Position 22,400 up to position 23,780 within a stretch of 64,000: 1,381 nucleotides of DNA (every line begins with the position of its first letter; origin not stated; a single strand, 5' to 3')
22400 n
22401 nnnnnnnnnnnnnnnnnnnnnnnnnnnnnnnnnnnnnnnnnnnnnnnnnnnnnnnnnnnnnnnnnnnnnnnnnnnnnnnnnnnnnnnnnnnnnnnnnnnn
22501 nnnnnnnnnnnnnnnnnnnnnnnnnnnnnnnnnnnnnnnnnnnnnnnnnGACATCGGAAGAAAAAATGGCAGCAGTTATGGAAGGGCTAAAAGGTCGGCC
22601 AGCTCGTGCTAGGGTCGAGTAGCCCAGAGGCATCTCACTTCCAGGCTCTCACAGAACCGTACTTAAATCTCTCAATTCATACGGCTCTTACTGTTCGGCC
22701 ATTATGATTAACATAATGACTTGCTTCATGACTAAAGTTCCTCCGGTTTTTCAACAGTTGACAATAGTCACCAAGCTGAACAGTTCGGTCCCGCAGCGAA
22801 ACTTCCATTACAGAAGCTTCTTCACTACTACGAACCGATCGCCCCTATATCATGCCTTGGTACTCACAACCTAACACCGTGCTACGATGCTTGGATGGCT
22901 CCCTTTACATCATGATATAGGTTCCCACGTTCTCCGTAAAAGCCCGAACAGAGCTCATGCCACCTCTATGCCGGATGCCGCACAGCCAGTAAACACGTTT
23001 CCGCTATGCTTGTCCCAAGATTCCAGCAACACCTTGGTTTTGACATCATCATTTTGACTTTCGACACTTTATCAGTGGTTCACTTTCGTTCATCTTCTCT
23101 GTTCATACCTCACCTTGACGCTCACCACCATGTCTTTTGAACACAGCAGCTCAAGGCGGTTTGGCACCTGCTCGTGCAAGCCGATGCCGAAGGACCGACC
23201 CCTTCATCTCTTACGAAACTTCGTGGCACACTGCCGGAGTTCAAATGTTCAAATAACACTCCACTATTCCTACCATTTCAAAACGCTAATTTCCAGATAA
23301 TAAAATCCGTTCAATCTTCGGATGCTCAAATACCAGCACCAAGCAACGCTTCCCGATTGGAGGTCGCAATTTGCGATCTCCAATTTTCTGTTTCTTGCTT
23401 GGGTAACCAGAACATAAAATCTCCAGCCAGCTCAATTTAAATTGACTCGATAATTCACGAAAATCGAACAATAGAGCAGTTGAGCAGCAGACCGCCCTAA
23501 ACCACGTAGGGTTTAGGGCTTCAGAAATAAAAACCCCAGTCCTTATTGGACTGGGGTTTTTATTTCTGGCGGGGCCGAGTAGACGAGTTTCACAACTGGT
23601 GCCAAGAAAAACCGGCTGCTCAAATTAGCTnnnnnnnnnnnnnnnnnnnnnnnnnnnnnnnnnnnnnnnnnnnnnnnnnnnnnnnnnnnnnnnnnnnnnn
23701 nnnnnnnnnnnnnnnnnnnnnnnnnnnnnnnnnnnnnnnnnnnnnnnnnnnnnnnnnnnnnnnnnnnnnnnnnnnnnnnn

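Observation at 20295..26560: Three copies of a terminator plus tRNA-Asp-3'-end-like repeat spaced about 3.1 kb apart next to tRNA-Asp/Val: possible serial attachment-site scars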

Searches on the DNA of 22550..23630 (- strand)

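Call 87: search_dna_similar(query=window:23465-23630:-, collection=phages, mode=distant, max_evalue=1, max_rows=10)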
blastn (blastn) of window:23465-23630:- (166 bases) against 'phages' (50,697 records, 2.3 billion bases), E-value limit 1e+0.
Records with a match: 7; places in all: 9; records where one place covers at least 80% of the query: 0.
Best place of each record, by identity: 80-90% 7.
By first word of the organism name: Bacillus 5; uncultured 1; Vibrio 1.
By host as written in the record: - 1; Vibrio coralliilyticus RE98 1; Bacillus thuringiensis YBT-1765 1; Bacillus thuringiensis YBT-1518 1; Bacillus thuringiensis BGSC 4AE1 1; Bacillus cereus 1; Bacillus thuringiensis 1.
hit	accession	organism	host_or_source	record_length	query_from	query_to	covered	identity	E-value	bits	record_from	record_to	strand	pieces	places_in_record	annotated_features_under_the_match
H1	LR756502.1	uncultured phage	metagenomic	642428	70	110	25%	85.7%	1e-2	45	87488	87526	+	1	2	record has no annotation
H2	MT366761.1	Vibrio phage vB_VcorM_GR11A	Vibrio coralliilyticus RE98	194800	64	102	23%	84.6%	1e-2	45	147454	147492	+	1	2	none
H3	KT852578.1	Bacillus phage BMBtp1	Bacillus thuringiensis YBT-1765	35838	66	94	17%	89.7%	5e-1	40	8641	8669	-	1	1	hypothetical protein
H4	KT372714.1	Bacillus phage vB_BtS_BMBtp16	Bacillus thuringiensis YBT-1518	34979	66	94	17%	89.7%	5e-1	40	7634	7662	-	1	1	hypothetical protein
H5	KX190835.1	Bacillus phage vB_BtS_BMBtp15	Bacillus thuringiensis BGSC 4AE1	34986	66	94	17%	89.7%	5e-1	40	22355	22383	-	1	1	none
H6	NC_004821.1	Bacillus phage phBC6A52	Bacillus cereus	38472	66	94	17%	89.7%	5e-1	40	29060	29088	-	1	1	none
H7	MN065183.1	Bacillus phage vB_BthS-HD29phi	Bacillus thuringiensis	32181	66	94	17%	89.7%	5e-1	40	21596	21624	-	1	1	hypothetical protein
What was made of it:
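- Terminator-only matches to unrelated phage DNA do occur (call 87).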

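Call 88: search_dna_similar(query=window:23465-23630:-, collection=plasmids, mode=distant, max_evalue=1, max_rows=10)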
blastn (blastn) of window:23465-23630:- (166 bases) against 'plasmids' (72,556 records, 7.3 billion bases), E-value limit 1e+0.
No match.
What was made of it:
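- Tried and rejected: Only terminator-level chance hits (calls 87, 88).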

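Call 89: search_rna_families(source=window, start=22550, end=23520, threshold=evalue, max_evalue=0.01, show_alignments=3)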
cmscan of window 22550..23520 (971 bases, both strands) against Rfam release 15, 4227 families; matches with E-value up to 0.01: 3.
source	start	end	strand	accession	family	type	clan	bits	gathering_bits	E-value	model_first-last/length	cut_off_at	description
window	23097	23203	-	RF01999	group-II-D1D4-2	Intron;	CL00102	81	36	1.6e-16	1-118/118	no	Group II catalytic intron D1-D4-2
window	22614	22689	-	RF00029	Intron_gpII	Intron;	-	57.8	40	1.5e-10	1-77/77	no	Group II catalytic intron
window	22651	22690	-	RF04357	Plastid-ndhA-ndhB-2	Intron;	CL00155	30.9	53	0.0001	1-41/41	no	Plastid-ndhA-ndhB-2 group II-D5 intron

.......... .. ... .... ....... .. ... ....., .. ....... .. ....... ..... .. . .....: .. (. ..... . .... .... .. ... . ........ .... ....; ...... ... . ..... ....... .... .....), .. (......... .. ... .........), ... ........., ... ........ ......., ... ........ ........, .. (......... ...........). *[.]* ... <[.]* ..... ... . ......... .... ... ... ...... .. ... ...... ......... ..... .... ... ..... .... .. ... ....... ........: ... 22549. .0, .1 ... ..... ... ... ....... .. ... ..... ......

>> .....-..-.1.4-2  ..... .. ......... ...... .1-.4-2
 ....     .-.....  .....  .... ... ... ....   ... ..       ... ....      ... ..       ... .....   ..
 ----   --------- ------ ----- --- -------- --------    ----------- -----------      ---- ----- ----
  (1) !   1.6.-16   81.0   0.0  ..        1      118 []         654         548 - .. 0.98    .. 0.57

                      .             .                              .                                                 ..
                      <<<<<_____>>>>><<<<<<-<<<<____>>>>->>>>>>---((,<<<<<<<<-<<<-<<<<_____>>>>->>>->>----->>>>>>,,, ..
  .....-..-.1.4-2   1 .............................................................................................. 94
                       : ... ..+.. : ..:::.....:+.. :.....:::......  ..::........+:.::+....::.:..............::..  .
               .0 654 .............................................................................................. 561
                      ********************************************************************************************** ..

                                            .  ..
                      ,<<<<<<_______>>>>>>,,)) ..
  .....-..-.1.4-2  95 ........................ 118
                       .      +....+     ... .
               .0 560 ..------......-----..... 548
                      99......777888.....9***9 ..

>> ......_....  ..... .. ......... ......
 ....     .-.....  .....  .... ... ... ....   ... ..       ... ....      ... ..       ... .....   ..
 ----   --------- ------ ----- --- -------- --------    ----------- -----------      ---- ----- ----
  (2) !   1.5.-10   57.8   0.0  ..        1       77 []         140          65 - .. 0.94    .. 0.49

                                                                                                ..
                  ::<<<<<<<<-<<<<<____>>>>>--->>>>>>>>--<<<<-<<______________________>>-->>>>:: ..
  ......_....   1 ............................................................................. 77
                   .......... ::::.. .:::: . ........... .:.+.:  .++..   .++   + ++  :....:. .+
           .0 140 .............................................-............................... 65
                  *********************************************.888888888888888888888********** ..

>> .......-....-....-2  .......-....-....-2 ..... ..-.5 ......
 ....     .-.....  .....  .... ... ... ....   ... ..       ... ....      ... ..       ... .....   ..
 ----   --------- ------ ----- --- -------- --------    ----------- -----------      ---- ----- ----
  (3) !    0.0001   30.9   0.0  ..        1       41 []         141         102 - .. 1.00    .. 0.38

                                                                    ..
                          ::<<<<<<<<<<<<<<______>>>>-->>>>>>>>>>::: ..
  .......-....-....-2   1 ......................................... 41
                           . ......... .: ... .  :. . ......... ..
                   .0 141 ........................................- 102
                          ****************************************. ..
